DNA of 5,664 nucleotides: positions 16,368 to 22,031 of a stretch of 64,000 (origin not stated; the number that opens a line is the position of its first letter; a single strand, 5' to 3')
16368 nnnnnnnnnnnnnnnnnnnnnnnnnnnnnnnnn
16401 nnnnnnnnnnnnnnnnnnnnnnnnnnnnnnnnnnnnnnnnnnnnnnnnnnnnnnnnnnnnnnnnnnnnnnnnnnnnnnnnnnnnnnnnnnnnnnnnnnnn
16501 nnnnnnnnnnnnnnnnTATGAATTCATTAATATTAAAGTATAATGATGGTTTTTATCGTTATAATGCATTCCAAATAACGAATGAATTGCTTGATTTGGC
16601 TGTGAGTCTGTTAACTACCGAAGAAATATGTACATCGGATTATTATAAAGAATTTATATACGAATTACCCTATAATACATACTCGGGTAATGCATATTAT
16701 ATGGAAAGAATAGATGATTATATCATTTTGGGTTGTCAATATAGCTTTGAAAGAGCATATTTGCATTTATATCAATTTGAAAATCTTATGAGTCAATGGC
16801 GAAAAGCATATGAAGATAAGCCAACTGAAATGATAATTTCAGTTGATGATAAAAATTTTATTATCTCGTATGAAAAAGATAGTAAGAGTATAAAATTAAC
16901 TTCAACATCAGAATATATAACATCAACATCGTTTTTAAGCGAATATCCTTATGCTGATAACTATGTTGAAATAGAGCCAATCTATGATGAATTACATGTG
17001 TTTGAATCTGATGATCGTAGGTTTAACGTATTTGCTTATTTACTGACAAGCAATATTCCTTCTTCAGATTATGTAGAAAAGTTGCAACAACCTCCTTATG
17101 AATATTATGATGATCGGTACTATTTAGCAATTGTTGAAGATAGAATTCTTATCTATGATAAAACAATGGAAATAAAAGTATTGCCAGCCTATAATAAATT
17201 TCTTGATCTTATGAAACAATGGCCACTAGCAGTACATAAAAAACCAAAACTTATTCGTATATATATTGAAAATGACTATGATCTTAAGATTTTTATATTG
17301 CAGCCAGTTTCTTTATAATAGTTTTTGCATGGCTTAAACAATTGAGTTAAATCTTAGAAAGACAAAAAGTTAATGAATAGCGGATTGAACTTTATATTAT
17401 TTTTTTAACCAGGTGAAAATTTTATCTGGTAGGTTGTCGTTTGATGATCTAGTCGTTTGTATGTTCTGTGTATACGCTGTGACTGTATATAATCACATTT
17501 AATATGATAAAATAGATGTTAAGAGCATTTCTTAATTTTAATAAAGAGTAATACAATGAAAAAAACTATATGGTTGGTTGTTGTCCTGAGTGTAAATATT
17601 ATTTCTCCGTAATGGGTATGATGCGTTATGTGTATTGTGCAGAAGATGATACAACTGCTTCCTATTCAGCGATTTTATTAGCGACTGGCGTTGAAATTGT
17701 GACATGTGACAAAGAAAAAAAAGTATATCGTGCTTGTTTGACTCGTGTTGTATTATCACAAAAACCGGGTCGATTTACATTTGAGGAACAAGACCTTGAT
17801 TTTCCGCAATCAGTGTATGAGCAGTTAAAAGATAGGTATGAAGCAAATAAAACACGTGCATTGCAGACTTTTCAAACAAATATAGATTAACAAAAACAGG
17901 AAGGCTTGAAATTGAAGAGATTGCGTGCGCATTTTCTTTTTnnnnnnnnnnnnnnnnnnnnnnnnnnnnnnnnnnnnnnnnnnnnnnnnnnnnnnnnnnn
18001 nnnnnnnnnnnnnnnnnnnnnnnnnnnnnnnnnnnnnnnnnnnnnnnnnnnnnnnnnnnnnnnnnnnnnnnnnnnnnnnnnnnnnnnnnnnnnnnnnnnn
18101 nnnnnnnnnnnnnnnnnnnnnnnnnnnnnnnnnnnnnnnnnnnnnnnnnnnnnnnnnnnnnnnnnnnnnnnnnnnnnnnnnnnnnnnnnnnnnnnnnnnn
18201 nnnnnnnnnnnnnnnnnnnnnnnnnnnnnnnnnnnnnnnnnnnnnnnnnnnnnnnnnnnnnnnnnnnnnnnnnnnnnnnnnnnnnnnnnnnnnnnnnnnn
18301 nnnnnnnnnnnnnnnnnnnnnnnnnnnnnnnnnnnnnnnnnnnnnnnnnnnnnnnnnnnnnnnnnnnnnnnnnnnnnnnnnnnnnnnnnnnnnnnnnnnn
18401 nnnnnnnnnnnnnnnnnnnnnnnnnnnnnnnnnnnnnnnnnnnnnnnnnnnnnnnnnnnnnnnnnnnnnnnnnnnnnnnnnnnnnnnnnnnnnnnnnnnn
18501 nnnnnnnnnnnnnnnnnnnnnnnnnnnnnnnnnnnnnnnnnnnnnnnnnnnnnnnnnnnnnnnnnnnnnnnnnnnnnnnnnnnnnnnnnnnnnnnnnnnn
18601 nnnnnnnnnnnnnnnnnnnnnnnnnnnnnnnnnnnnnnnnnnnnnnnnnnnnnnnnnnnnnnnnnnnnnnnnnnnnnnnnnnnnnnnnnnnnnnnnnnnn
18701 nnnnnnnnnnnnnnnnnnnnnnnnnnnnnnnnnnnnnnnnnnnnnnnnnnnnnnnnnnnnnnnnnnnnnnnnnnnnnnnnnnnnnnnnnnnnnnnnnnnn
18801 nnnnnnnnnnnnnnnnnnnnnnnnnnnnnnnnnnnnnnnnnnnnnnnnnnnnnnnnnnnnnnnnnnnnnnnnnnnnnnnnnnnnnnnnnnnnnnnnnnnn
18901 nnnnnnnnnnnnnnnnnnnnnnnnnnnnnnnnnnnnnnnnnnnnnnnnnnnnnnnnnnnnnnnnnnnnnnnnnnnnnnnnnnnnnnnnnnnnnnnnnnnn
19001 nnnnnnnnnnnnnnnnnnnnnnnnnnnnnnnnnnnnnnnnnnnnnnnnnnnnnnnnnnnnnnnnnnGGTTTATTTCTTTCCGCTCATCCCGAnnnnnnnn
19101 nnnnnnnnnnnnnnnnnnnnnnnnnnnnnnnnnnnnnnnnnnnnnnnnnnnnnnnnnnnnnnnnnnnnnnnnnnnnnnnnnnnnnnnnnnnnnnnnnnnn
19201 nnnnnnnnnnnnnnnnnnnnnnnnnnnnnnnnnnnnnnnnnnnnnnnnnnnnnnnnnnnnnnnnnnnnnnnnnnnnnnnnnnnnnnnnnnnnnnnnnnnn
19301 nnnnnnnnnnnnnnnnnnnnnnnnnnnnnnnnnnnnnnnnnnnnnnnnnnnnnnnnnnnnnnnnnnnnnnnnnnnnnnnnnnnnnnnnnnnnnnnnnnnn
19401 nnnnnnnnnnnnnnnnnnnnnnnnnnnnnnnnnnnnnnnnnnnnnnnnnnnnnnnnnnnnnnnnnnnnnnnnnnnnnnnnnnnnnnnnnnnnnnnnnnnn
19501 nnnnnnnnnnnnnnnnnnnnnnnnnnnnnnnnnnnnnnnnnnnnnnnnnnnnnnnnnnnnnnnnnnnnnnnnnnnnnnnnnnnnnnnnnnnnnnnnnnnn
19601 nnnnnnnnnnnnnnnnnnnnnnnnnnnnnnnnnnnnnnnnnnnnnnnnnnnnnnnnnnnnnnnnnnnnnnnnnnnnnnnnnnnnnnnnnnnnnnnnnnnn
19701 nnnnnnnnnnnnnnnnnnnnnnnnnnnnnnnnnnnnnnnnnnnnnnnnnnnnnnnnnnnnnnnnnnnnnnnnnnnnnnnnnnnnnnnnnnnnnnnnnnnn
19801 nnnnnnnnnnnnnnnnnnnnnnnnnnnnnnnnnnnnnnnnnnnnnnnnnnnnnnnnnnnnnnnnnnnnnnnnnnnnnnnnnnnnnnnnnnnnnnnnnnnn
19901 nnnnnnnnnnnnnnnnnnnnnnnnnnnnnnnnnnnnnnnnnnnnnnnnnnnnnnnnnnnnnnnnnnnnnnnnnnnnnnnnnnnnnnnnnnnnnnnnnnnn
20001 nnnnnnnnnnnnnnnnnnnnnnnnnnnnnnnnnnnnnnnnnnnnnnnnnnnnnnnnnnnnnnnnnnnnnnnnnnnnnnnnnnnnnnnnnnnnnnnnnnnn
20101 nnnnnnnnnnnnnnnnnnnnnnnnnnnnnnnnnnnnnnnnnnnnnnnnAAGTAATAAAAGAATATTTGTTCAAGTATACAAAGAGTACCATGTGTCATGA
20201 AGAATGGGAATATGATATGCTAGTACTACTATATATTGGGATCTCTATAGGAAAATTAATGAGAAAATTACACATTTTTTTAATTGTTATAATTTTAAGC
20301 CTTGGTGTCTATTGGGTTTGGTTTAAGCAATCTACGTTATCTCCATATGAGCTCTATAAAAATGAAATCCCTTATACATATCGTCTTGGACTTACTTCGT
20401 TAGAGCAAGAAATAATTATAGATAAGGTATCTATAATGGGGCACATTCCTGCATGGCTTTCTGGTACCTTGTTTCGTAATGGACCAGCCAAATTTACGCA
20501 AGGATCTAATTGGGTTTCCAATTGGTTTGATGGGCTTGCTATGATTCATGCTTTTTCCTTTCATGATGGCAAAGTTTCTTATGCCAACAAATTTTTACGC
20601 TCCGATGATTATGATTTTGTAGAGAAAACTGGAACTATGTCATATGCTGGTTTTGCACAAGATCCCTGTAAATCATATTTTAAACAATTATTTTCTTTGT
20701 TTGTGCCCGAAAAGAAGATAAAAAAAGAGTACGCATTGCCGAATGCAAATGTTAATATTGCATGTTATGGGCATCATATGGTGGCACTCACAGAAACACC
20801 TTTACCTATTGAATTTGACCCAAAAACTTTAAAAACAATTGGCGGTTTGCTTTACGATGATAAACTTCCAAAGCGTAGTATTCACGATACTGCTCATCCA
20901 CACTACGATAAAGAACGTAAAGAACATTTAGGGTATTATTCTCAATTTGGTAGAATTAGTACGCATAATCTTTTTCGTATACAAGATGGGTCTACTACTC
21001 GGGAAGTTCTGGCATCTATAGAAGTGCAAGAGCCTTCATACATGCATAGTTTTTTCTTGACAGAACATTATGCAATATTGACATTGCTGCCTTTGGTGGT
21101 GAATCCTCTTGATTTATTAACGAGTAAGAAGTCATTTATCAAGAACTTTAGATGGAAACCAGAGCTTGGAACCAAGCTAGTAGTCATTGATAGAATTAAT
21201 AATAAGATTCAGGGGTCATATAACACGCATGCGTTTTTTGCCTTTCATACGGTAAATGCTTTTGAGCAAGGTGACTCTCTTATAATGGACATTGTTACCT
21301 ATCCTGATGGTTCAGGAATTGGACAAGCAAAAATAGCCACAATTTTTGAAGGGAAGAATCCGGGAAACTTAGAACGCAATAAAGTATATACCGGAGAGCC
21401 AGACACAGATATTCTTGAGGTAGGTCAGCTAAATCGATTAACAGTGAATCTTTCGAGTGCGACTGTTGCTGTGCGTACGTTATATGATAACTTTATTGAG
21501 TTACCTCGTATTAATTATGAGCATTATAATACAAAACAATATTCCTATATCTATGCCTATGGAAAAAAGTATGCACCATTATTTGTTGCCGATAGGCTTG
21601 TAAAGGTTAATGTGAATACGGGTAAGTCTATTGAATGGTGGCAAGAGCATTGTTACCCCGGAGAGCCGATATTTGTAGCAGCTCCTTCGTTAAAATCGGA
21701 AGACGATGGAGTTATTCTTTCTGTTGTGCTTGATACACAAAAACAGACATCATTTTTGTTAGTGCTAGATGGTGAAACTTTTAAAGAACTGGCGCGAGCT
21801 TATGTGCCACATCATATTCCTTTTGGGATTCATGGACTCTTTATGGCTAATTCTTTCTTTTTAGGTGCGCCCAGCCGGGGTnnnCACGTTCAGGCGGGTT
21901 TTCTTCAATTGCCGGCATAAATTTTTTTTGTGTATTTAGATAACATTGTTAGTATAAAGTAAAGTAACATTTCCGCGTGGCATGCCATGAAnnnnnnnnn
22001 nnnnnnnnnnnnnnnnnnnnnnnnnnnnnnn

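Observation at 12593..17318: Giant membrane-anchored protein with EndoU-like C-terminal domain plus tightly coupled two-domain partner: toxin/immunity pair lacking any known delivery domain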

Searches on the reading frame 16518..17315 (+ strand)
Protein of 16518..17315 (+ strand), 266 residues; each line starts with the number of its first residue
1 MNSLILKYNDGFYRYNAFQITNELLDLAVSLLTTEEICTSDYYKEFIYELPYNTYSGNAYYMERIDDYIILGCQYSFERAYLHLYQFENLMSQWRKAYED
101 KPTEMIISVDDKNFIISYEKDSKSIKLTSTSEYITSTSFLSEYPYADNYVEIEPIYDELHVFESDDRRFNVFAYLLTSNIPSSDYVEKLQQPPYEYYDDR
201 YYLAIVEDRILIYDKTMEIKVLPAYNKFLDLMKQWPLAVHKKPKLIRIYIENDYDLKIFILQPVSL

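Call 3: search_protein_families(library=pfam, proteins=[window:16518-17315:+], max_evalue=1)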
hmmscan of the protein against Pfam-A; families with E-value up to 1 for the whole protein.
window:16518-17315:+ (266 aa): 0 families

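Call 6: search_protein_families(library=ncbifam, proteins=[window:16518-17315:+], max_evalue=1)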
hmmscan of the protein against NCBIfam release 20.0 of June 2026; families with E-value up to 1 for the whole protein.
window:16518-17315:+ (266 aa): 0 families

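Call 7: search_protein_families(library=padloc, proteins=[window:16518-17315:+], max_evalue=1)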
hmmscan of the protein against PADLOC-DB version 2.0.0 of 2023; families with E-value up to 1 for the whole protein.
window:16518-17315:+ (266 aa): 0 families

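Call 16: find_homologous_proteins(query=window:16518-17315:+, max_evalue=0.01)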
Query window:16518-17315:+ (266 aa): 5 proteins with E <= 0.01 among 251 candidates.
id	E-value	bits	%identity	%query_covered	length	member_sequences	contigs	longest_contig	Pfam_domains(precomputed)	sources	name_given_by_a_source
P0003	1.7e-128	446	100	77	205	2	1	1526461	-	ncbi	ncbi:MAG: hypothetical protein AB7F19_06620 [Candidatus Babeliales bacterium]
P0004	3.8e-84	300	58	99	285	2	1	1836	-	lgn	-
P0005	5.8e-84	300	56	100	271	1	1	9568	-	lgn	-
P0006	1.2e-56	210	47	99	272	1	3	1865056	-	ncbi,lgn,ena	-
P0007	1.6e-53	200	44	98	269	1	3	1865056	-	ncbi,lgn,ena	-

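Call 18: find_encoding_contigs(protein=P0005, flank=10000, max_places=4)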
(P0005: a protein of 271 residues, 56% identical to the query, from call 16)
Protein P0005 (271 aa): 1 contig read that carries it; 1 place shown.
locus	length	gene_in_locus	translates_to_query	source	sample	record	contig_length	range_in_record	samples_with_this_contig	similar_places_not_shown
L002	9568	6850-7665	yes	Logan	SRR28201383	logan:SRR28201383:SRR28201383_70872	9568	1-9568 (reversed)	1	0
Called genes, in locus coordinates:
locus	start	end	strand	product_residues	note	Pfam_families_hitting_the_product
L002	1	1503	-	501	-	?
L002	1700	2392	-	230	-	-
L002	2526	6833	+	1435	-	-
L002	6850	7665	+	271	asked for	-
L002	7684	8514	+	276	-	-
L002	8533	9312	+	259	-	-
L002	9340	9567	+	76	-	?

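Call 19: find_encoding_contigs(protein=P0006, flank=10000, max_places=4)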
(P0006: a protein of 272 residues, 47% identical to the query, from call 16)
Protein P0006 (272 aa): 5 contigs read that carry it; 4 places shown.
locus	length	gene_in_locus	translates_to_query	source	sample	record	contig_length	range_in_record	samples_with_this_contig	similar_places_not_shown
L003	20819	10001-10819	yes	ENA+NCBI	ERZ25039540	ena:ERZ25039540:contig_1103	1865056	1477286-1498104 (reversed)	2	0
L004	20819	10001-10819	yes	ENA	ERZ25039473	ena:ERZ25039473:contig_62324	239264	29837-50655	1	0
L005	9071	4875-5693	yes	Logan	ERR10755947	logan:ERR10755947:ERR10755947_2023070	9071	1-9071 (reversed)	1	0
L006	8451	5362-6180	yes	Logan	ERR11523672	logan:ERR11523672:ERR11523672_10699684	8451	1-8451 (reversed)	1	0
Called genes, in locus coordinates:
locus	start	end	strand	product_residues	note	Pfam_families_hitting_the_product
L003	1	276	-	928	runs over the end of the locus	PF13606:Ank_3 (faint), PF00023:Ank (faint), PF24521:Ank_KRIT1 (faint), PF12796:Ank_2 (weak), PF13637:Ank_4 (weak), PF13857:Ank_5 (weak), PF12796:Ank_2, PF02095:Extensin_1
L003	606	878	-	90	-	PF01649:Ribosomal_S20p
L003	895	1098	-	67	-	PF00830:Ribosomal_L28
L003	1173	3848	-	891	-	PF06480:FtsH_ext, PF07728:AAA_5 (faint), PF05496:RuvB_N (faint), PF00004:AAA, PF17862:AAA_lid_3, PF00004:AAA, PF17862:AAA_lid_3, PF01434:Peptidase_M41, +6 more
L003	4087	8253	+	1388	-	-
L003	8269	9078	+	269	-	-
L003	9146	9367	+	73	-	-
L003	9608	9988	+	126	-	-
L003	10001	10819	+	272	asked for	-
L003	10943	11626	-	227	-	-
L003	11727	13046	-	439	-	PF26549:Tricorn_N (faint), PF07676:PD40 (faint), PF26550:Tricorn_2nd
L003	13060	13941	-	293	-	PF13103:TonB_2 (faint)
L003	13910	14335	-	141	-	PF02472:ExbD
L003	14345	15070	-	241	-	PF01618:MotA_ExbB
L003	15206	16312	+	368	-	-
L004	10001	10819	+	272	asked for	-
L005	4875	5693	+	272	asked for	-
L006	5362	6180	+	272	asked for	-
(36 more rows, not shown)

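Call 56: predict_structure(alignment_id=A6)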
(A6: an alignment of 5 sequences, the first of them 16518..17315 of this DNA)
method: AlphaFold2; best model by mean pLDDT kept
length: 266 residues; sequences in the alignment: 5
mean_pLDDT: 75.6   pTM: 0.48
mean pLDDT of the five models: 75.6, 68.0, 67.0, 47.1, 47.0
residues with pLDDT >= 90: 25; 70-90: 179; 50-70: 36; < 50: 26
segments of 3 or more residues with pLDDT < 50: 129-147, 262-266
pLDDT, mean of each block of 10 residues (from residue 1): 82 74 80 78 73 67 76 69 82 87 86 80 57 28 48 73 82 88 84 87 92 92 89 84 76 72 42
secondary structure, 60 per line:
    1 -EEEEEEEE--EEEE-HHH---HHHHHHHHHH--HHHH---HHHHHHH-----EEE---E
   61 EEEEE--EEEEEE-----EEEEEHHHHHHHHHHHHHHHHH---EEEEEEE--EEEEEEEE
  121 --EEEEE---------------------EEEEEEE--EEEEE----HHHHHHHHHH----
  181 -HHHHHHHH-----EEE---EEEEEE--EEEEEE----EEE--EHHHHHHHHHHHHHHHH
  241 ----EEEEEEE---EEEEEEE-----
elements in order: E2-9 E12-15 H23-32 H35-38 H42-48 E54-56 E60-65 E68-73 E79-83 H84-100 E104-110 E113-120 E123-127 E149-155 E158-162 H167-176 H182-189 E195-197 E201-206 E209-214 E219-221 H225-240 E245-251 E255-261

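Call 58: search_protein_families(library=pfam, alignment_id=A4, max_evalue=1)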
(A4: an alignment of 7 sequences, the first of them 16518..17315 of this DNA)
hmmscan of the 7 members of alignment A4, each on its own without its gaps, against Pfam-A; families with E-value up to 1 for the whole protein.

A. member 1, window:16518-17315:+ (266 aa): 0 families

B. families by the number of members that match (of 7 scanned): 8 families
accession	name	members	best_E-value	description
PF22073.2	Cep192_D4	1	0.034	Cep192 domain 4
PF04489.18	DUF570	1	0.051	Protein of unknown function (DUF570)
PF04363.17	DUF496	1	0.063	Protein of unknown function (DUF496)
PF24312.1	Ig-like_POM152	1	0.079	Nucleoporin POM152, Ig-like domain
PF11830.13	DUF3350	1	0.084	Domain of unknown function (DUF3350)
PF13978.11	DUF4223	1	0.085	Protein of unknown function (DUF4223)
PF14178.11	YppF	1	0.087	YppF-like protein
PF02288.20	Dehydratase_MU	1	0.16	Dehydratase medium subunit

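Call 60: fold_search(model_id=the predicted structure, library=pdb)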
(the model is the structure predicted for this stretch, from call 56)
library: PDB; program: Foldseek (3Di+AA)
matches with E <= 10: 663; with E <= 0.001: 0
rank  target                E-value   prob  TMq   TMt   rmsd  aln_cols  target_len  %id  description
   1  7ti8_G                1.7e-03  0.60  0.16  0.17  17.8       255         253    9  Structure of the yeast clamp loader (Replication Factor C RFC) bound to the open sliding clamp (Proliferating Cell Nuc (released 2022-02-16)
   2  1vpk                  2.2e-03  0.60  0.18  0.14  18.4       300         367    8  Crystal structure of DNA polymerase III, beta subunit (TM0262) from Thermotoga maritima at 2.00 A resolution (released 2004-11-23)
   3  7ti8_H                2.5e-03  0.33  0.15  0.16  18.1       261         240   10  Structure of the yeast clamp loader (Replication Factor C RFC) bound to the open sliding clamp (Proliferating Cell Nuc (released 2022-02-16)
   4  5ah4_B                4.3e-03  0.41  0.16  0.13  16.4       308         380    9  The sliding clamp of Mycobacterium smegmatis in complex with a natural product. (released 2015-06-03)
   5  6dly_A                4.8e-03  0.38  0.17  0.13  16.1       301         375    9  Crystal structure of DNA polymerase III subunit beta from Mycobacterium marinum in complex with a natural product (released 2019-06-12)
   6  7tku_H                5.7e-03  0.25  0.15  0.16  18.2       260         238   10  Structure of the yeast clamp loader (Replication Factor C RFC) bound to the open sliding clamp (Proliferating Cell Nuc (released 2022-02-16)
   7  5ah2_D                7.2e-03  0.30  0.16  0.13  16.1       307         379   10  The sliding clamp of Mycobacterium smegmatis in complex with a natural product. (released 2015-06-03)
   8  8e84_B                7.6e-03  0.30  0.16  0.16  17.6       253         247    8  Human PCNA mutant- C148S (released 2023-04-12)
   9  3p16_C                8.0e-03  0.38  0.16  0.13  16.9       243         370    9  Crystal structure of DNA polymerase III sliding clamp (released 2011-08-24)
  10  3q4k_A                9.0e-03  0.30  0.17  0.13  17.2       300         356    7  Structure of a small peptide ligand bound to E.coli DNA sliding clamp (released 2011-12-28)
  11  7st9_F                9.5e-03  0.38  0.20  0.18  18.2       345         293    8  Open state of Rad24-RFC:9-1-1 bound to a 5' ss/dsDNA junction (released 2022-03-23)
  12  5iwd                  1.1e-02  0.47  0.20  0.20  16.5       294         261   10  HCMV DNA polymerase subunit UL44 complex with a small molecule (released 2016-11-30)
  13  5ixa_A                1.1e-02  0.44  0.19  0.20  16.8       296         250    7  HCMV DNA polymerase processivity subunit UL44 at neutral pH and low salt (released 2016-11-30)
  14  5ixa_B                1.1e-02  0.33  0.18  0.19  16.6       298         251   10  HCMV DNA polymerase processivity subunit UL44 at neutral pH and low salt (released 2016-11-30)
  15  4n95_A                1.2e-02  0.25  0.16  0.13  17.0       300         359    9  E. coli sliding clamp in complex with 5-chloroindoline-2,3-dione (released 2013-11-06)
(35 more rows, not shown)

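Call 68: find_related_loci(query=A4, collection=metagenome_contigs, flank=8000)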
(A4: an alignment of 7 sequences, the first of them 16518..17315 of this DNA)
Query A4 (266 aa) in metagenome_contigs; peptide patterns used: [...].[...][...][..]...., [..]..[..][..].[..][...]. (x = any residue, [..] = any of these).
283 stretches matched a pattern, but none encodes a relative of the query by tblastn (E <= 1e-3).

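Call 84: search_protein_families(library=phrogs, proteins=[window:16518-17315:+], max_evalue=0.01)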
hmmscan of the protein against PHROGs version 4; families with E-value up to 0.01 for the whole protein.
window:16518-17315:+ (266 aa): 0 families

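Call 90: search_solved_structures(query=A4, max_evalue=1)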
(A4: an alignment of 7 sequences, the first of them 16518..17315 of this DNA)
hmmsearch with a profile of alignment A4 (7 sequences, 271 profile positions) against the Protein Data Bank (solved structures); distinct sequences matched with E-value up to 1: 0.

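Call 102: search_dna_similar(query=window:16518-17315:+, collection=plasmids, mode=protein, max_evalue=0.01, max_rows=10)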
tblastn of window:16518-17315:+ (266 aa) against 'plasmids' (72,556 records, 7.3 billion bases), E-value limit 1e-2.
No match.

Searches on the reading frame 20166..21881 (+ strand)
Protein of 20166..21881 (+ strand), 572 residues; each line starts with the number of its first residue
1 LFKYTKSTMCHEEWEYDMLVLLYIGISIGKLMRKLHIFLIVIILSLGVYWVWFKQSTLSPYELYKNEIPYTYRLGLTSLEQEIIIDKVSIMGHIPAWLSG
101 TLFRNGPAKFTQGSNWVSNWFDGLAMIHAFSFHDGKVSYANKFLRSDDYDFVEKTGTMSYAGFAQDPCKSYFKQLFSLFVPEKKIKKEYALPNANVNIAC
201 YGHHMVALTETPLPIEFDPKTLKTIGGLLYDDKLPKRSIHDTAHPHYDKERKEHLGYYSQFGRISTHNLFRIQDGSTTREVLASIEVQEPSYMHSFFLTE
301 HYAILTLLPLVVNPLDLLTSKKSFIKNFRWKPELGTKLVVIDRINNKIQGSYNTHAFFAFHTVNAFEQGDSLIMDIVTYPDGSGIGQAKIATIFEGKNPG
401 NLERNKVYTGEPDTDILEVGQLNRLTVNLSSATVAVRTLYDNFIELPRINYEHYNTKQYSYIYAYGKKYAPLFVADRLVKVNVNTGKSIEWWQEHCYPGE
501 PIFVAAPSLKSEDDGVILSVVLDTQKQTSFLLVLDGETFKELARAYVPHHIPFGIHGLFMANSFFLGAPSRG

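Call 98: search_protein_families(library=pfam, proteins=[window:20166-21881:+], max_evalue=0.001)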
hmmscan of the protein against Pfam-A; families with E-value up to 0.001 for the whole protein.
window:20166-21881:+ (572 aa): 1 family
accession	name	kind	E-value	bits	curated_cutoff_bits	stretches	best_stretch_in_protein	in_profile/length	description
PF03055.21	RPE65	-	5.1e-115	385.6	27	1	80-560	5-468/469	Retinal pigment epithelial membrane protein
